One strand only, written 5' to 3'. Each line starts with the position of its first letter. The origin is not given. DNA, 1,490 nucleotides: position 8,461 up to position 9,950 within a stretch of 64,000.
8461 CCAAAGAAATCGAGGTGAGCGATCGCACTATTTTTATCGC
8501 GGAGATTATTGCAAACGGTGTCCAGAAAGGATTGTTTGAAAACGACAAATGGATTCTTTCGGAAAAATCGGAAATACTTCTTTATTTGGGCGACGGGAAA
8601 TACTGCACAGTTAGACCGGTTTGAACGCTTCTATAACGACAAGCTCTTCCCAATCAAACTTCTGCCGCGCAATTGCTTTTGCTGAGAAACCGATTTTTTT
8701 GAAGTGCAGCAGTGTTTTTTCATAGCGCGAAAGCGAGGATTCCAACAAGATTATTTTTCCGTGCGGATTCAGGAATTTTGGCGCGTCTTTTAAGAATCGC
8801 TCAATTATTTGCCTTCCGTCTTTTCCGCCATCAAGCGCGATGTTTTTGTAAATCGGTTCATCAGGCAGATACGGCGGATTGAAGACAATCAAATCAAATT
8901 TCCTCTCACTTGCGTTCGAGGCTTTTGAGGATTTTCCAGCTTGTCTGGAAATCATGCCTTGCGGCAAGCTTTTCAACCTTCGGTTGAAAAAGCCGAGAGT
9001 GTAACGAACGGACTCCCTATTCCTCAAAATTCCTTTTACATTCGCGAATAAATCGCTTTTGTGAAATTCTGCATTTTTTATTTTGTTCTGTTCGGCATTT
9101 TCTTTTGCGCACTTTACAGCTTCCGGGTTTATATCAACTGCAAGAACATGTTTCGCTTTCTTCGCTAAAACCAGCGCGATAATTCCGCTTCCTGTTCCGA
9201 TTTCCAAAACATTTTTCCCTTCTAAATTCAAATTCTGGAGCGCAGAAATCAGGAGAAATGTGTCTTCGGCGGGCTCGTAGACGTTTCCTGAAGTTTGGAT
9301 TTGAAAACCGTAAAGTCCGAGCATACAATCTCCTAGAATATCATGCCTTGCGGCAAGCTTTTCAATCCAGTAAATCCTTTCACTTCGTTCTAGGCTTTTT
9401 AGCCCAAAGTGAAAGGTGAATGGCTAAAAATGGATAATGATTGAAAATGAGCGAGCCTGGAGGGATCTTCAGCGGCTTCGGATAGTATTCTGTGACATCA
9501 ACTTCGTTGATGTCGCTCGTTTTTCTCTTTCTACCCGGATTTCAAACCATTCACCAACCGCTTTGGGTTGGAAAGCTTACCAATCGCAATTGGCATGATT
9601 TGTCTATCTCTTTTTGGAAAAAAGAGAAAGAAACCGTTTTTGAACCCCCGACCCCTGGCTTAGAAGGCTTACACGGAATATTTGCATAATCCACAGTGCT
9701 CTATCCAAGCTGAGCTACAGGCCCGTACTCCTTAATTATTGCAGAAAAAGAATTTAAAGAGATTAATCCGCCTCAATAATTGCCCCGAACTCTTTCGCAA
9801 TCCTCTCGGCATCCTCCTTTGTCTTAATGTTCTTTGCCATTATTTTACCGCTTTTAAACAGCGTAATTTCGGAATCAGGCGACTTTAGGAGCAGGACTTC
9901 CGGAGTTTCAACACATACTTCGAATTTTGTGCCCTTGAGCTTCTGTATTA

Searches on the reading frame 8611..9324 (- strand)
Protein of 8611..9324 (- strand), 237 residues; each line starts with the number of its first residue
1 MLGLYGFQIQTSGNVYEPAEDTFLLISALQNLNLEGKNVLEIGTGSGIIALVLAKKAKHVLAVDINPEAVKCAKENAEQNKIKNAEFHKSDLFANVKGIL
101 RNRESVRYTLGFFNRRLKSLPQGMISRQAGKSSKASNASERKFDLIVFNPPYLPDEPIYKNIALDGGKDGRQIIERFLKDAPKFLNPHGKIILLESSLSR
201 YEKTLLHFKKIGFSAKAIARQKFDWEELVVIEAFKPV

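Call 37: search_solved_structures(query=window:8611-9324:-, show_alignments=2, max_evalue=0.00001)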
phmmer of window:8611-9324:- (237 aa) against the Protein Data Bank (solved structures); distinct sequences matched with E-value up to 0.00001: 24.
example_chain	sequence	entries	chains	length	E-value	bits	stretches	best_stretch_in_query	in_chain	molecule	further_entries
8cnc_A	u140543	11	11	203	1.3e-20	77.7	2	13-83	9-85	Methyltransferase N6AMT1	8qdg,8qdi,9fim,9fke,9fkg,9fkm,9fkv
6h1d_A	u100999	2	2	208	1.3e-20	77.7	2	13-83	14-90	HemK methyltransferase family member 2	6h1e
6khs_A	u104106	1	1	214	1.5e-20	77.5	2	13-83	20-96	Methyltransferase N6AMT1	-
6k0x_A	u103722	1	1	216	1.5e-20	77.4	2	13-83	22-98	Methyltransferase N6AMT1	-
6kmr_B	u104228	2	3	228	1.9e-20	77.1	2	13-83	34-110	Methyltransferase N6AMT1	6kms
6ped_A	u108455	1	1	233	2.1e-20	77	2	13-83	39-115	Methyltransferase N6AMT1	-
3q87_B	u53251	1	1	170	1.6e-14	57.7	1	16-71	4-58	N6 adenine specific DNA methylase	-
5u4t_A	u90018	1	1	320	9.7e-11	45.4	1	24-98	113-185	Putative gentamicin methyltransferase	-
5u18_A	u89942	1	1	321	9.8e-11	45.4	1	24-98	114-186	N-3'' methyltransferase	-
5tyq_A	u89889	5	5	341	1.2e-10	45.1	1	24-98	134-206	Putative gentamicin methyltransferase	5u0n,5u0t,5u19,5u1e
5u1i_A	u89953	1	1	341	1.2e-10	45.1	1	24-98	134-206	Putative gentamicin methyltransferase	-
2b3t_A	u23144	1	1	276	1.5e-08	38.2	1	18-98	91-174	Protein methyltransferase hemK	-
1t43_A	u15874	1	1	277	1.5e-08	38.2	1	18-98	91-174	Protein methyltransferase hemK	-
1dus_A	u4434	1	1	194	1.8e-08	37.9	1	36-101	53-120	MJ0882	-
7wm6_A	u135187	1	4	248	9.1e-08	35.7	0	22-84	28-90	Methyltransferase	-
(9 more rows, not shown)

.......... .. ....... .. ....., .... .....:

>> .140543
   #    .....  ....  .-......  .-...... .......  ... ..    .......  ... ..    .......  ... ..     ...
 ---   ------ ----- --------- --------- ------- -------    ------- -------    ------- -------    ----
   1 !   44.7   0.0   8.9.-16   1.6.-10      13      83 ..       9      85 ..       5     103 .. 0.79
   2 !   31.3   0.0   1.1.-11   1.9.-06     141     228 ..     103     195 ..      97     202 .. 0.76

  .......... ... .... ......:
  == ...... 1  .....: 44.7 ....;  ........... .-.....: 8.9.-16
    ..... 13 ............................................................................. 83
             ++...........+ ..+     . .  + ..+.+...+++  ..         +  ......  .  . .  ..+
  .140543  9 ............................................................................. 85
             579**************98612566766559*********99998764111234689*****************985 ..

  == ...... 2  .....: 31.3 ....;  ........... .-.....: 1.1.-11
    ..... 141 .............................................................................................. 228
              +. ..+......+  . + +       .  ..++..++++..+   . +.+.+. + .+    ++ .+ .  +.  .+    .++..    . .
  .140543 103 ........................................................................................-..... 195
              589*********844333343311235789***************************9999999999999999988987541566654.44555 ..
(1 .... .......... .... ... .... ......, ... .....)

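Call 86: predict_structure(protein=window:8611-9324:-)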
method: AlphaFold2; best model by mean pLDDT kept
length: 237 residues; sequences in the alignment: 1
mean_pLDDT: 41.1   pTM: 0.37
mean pLDDT of the five models: 41.1, 37.2, 37.2, 37.0, 31.7
residues with pLDDT >= 90: 0; 70-90: 14; 50-70: 49; < 50: 174
segments of 3 or more residues with pLDDT < 50: 1-70, 82-170, 180-186
pLDDT, mean of each block of 10 residues (from residue 1): 24 29 31 34 35 32 42 50 40 33 35 33 27 29 29 33 43 50 47 59 75 68 54 62
secondary structure, 60 per line:
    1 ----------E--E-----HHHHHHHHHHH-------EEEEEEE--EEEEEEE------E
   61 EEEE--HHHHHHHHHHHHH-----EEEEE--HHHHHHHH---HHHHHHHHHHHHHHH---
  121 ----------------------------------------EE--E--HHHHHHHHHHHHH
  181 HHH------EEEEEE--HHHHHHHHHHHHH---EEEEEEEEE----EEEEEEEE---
elements in order: H20-30 E38-44 E47-53 E60-64 H67-79 E85-89 H92-99 H103-117 H168-183 E190-195 H198-210 E214-222 E227-234

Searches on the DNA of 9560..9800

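Call 94: search_rna_families(source=window, start=9560, end=9800, threshold=evalue, max_evalue=1, show_alignments=1)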
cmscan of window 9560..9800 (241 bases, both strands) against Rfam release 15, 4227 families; matches with E-value up to 1: 0.
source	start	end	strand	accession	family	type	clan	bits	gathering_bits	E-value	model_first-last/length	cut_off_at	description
